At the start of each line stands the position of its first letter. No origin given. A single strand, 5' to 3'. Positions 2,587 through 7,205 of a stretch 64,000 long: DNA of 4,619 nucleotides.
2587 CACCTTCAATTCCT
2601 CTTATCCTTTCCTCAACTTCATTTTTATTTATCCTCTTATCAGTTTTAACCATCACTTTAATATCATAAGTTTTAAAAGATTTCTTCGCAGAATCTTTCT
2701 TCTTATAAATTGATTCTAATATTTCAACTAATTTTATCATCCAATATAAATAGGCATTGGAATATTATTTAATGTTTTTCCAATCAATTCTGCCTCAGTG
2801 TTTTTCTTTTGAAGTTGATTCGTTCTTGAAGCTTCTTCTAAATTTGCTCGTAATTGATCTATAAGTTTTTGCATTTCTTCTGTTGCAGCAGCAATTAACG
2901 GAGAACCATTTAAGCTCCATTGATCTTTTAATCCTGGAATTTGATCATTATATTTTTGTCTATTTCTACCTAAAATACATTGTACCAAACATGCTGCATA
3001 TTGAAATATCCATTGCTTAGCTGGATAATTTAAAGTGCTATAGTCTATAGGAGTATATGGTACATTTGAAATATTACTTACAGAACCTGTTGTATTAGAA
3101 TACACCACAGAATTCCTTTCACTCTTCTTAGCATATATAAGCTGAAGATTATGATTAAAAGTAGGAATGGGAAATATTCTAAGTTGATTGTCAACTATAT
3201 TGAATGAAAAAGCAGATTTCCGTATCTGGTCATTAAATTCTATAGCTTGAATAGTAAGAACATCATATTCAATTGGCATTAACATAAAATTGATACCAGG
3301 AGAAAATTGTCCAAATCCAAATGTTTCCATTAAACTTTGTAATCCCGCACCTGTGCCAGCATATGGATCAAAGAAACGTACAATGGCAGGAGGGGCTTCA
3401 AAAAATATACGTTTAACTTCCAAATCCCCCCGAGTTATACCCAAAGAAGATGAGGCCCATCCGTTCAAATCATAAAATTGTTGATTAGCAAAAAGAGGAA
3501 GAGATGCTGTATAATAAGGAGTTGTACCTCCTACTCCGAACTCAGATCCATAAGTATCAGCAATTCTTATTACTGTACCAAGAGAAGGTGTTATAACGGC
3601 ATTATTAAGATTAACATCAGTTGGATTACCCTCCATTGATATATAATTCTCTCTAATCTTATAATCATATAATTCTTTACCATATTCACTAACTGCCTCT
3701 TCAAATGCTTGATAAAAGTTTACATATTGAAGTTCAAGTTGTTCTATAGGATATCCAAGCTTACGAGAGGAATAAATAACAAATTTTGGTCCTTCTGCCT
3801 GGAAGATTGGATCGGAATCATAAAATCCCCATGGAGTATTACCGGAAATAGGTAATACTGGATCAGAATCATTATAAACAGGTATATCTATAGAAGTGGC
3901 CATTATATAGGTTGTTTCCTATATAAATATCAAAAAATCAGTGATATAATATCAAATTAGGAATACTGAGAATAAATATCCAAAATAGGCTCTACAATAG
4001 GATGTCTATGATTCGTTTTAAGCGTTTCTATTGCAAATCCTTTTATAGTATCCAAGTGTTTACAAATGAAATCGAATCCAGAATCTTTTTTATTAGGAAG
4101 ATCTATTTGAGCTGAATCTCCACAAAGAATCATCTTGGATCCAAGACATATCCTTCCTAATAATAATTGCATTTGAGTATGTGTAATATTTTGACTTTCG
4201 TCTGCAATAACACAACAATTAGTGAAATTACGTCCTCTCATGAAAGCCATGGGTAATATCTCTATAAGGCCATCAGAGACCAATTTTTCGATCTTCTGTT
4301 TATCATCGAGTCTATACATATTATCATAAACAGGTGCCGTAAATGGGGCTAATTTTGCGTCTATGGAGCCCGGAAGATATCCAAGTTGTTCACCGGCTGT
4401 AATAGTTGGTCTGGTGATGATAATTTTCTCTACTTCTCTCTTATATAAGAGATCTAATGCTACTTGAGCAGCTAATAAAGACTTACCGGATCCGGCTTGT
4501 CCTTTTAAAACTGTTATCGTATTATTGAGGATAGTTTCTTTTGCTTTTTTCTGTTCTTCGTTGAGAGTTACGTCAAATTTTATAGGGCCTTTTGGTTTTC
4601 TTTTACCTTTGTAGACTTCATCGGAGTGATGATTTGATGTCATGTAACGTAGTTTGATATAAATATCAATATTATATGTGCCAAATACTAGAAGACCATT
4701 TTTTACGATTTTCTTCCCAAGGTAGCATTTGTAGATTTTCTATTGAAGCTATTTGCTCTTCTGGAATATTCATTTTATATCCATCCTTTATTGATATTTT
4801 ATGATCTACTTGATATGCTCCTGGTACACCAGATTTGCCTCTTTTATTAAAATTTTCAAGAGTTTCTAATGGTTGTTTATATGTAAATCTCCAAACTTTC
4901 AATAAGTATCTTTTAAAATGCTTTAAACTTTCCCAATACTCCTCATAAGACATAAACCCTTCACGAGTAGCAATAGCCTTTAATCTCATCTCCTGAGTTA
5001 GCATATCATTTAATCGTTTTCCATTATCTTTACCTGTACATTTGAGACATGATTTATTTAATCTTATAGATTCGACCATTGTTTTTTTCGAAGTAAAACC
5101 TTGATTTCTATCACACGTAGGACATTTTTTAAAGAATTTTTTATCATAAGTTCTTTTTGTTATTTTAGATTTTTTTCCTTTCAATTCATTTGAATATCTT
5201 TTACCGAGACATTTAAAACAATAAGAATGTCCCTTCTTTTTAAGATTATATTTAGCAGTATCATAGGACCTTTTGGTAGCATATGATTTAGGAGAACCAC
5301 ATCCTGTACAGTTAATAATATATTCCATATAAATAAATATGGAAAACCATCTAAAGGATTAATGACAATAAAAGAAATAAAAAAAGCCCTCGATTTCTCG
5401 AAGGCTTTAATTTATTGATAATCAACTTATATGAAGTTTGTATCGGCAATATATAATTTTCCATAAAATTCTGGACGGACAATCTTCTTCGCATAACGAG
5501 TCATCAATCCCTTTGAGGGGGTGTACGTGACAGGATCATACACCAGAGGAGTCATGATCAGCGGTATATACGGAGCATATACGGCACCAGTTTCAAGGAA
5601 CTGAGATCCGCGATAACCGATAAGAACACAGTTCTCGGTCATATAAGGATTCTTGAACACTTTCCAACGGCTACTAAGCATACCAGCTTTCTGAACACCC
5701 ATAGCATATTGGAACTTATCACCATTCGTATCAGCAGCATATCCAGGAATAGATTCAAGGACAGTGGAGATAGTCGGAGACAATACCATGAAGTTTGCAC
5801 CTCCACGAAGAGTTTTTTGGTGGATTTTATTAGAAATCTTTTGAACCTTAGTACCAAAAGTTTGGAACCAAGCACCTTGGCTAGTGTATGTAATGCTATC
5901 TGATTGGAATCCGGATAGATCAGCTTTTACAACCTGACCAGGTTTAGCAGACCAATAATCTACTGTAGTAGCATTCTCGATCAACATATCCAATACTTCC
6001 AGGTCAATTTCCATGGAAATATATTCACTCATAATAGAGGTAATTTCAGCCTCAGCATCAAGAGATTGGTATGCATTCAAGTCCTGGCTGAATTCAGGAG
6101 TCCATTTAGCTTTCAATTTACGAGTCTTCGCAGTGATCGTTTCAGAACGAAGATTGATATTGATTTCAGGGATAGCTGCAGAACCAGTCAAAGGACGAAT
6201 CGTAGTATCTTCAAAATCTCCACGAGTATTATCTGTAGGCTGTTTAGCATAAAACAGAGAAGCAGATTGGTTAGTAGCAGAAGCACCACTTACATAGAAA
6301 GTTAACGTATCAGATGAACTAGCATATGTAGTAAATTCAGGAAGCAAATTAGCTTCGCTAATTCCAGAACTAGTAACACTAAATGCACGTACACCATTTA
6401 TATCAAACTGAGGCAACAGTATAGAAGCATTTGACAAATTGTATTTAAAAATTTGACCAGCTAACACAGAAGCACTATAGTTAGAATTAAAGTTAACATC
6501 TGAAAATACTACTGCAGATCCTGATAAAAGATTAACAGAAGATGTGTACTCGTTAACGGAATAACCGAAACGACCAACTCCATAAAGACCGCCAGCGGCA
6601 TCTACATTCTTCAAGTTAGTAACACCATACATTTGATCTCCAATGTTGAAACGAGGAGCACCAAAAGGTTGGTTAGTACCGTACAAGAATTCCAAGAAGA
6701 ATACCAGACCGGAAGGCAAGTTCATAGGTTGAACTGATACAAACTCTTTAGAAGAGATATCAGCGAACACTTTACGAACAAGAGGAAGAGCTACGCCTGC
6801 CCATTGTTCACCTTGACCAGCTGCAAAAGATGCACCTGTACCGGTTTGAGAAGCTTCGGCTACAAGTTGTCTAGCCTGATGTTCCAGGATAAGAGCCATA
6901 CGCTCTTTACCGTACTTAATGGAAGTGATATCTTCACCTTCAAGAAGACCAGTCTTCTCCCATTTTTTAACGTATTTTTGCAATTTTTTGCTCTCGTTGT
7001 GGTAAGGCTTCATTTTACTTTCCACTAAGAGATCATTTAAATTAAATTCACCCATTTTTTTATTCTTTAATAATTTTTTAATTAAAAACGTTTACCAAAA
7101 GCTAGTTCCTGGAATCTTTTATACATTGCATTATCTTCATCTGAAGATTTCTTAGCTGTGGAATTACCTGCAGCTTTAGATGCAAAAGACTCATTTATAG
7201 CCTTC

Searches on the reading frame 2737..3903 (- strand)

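Call 46: search_protein_families(library=phrogs, proteins=[window:2737-3903:-], max_evalue=0.00001)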
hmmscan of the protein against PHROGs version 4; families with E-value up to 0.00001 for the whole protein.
window:2737-3903:- (388 aa): 1 family
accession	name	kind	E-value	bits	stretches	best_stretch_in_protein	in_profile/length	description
phrog_211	-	connector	8.3e-07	28.6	1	42-356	731-964/976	head-tail adaptor Ad2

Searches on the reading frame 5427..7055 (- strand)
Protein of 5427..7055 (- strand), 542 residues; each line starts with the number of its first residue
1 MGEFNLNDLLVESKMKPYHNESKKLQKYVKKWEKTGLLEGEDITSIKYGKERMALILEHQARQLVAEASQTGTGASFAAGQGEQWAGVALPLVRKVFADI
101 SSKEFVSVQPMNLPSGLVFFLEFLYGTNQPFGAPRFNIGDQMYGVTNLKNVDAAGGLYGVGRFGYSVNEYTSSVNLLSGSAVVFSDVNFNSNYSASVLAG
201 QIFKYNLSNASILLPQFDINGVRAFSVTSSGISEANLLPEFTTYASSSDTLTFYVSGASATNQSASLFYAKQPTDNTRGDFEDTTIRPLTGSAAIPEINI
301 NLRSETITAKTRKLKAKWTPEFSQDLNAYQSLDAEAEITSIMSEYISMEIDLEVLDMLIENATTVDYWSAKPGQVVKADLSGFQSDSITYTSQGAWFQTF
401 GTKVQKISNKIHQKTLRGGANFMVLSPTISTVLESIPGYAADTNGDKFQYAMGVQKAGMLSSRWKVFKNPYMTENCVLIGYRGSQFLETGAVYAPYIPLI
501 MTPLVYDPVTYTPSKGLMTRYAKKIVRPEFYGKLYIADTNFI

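Call 46: search_protein_families(library=phrogs, proteins=[window:5427-7055:-], max_evalue=0.00001)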
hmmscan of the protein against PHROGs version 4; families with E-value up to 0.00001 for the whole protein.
window:5427-7055:- (542 aa): 2 families
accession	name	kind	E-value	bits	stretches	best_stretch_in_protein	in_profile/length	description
phrog_138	-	head and packaging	4.9e-63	214.7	1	26-525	4-407/444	major head protein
phrog_1014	-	unknown function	7.1e-10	39.1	1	294-504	318-522/567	-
